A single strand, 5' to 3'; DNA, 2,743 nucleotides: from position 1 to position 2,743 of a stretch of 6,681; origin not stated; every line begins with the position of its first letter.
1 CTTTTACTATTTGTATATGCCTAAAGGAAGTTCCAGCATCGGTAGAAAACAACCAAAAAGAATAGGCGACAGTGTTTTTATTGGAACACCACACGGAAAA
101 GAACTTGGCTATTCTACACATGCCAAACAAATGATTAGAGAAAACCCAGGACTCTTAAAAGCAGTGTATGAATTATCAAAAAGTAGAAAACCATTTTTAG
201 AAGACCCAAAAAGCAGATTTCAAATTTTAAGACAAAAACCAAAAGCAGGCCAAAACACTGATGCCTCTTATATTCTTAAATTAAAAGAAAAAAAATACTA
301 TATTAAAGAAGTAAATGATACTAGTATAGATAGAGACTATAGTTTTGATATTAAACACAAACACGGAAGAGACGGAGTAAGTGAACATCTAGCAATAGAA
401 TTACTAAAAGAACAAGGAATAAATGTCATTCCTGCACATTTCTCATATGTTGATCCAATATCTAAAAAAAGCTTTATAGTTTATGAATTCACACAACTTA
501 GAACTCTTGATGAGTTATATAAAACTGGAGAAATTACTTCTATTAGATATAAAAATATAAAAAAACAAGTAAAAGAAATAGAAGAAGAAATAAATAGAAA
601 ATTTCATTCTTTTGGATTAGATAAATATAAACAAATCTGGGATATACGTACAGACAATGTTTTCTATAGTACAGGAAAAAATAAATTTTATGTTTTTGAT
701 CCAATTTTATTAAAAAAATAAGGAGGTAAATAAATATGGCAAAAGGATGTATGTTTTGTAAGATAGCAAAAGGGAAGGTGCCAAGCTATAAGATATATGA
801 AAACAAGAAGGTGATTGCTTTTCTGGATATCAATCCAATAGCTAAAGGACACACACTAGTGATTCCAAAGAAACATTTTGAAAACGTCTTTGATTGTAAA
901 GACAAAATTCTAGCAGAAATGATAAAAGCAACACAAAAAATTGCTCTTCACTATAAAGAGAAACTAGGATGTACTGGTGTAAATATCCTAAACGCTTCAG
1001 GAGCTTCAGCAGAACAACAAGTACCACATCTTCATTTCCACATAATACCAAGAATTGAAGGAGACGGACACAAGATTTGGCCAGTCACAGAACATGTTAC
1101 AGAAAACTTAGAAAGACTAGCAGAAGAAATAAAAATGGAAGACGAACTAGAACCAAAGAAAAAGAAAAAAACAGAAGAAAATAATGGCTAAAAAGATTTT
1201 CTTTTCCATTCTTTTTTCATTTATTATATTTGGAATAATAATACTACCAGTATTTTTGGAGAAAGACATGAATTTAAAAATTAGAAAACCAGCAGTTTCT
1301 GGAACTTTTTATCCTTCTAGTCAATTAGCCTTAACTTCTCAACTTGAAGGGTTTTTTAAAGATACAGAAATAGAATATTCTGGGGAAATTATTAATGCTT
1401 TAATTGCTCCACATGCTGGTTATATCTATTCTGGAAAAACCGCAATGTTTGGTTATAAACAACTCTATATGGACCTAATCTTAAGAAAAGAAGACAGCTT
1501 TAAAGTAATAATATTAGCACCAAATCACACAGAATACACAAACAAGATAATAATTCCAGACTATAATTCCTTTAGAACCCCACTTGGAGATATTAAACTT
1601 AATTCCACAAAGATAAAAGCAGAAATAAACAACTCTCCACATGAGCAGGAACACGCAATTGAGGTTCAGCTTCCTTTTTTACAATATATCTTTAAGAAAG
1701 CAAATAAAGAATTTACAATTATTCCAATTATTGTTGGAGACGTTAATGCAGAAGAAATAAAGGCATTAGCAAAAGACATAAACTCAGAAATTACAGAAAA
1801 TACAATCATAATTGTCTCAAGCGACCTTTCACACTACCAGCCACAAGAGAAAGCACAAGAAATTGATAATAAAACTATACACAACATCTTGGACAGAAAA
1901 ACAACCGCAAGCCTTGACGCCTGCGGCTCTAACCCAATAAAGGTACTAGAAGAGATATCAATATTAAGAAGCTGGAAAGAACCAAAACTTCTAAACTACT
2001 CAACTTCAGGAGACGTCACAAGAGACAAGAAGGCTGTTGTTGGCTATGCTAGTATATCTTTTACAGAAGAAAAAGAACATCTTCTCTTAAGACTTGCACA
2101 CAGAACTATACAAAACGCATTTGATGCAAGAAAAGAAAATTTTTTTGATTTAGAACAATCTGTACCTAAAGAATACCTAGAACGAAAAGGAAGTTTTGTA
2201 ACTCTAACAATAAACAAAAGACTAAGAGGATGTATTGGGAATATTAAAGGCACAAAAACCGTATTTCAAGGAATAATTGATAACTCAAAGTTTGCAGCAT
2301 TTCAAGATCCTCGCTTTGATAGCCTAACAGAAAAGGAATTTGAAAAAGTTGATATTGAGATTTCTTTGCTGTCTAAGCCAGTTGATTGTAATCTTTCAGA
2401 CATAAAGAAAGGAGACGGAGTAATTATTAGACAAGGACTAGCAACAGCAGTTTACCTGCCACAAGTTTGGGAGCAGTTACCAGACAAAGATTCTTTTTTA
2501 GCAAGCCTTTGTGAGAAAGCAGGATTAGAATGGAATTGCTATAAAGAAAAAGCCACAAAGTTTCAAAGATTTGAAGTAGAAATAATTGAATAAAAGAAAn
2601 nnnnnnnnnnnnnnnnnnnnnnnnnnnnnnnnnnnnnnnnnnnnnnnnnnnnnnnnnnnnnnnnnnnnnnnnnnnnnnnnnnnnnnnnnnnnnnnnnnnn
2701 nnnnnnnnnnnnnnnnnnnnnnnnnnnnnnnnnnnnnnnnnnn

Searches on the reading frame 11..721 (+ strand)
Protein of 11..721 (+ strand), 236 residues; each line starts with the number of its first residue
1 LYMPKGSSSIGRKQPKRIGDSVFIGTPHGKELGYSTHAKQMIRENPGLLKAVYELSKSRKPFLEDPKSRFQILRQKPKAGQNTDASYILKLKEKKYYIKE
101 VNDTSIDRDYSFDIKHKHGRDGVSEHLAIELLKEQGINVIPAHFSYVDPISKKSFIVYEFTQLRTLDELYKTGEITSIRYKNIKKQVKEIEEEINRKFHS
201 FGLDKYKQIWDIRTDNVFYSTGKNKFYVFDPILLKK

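Call 5: search_protein_families(library=pfam, proteins=[window:11-721:+], max_evalue=1)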
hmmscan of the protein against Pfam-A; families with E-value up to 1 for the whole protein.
window:11-721:+ (236 aa): 5 families
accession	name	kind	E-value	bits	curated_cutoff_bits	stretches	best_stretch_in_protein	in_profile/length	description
PF09851.14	SHOCT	-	0.042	14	27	1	161-176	1-16/28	Short C-terminal domain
PF02348.25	CTP_transf_3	-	0.057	13.6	22.6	1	28-100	148-214/217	Cytidylyltransferase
PF09802.14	Sec66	-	0.071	13.1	22.1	1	165-195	92-122/180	Preprotein translocase subunit Sec66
PF07804.18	HipA_C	-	0.13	12.3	30.5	1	81-160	17-71/213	HipA-like C-terminal domain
PF22709.1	Mu_Gam-Sipho_Gp157-TOTE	-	0.95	9.8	27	1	180-207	15-42/63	Mu Gam/Sipho_Gp157-like domain of the TOTE conflict systems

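Call 88: search_solved_structures(query=window:11-718:+, max_evalue=1)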
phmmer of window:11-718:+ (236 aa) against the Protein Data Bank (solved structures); distinct sequences matched with E-value up to 1: 0.

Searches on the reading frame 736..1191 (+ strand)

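Call 5: search_protein_families(library=pfam, proteins=[window:736-1191:+], max_evalue=1)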
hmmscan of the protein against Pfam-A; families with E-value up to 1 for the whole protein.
window:736-1191:+ (151 aa): 4 families
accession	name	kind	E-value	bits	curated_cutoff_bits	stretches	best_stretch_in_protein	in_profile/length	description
PF01230.28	HIT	-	1.6e-28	99.6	21.5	1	13-107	2-96/98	HIT domain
PF11969.13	DcpS_C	-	3.1e-16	60.3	24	1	5-105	2-101/114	Scavenger mRNA decapping enzyme C-term binding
PF04677.20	CwfJ_C_1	-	9.3e-05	22.7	21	1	24-105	33-108/122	Protein similar to CwfJ C-terminus 1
PF07615.16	Ykof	-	0.0059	17.5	21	1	84-135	20-71/81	YKOF-related Family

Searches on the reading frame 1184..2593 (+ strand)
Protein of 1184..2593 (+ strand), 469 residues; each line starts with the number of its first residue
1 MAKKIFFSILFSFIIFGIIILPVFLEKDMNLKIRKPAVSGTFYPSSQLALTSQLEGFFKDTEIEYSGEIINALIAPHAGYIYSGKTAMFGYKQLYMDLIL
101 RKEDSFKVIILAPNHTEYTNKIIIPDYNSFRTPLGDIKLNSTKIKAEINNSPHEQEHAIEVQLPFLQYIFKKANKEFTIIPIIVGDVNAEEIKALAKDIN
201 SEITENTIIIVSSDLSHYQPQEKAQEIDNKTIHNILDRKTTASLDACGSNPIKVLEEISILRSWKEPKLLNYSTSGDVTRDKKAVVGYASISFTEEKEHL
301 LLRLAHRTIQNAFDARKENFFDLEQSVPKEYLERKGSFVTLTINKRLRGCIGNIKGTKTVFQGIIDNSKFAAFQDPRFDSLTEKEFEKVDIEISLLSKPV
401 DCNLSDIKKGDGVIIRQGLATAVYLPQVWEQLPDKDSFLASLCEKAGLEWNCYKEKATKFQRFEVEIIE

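Call 5: search_protein_families(library=pfam, proteins=[window:1184-2593:+], max_evalue=1)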
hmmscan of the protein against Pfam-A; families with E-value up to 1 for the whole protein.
window:1184-2593:+ (469 aa): 2 families
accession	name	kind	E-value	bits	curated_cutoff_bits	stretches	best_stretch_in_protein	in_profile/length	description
PF01875.22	Memo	-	2e-51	175.2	27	1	36-291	2-268/269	Memo-like protein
PF01871.22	AMMECR1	-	9.6e-42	142.8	25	1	303-467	2-167/168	AMMECR1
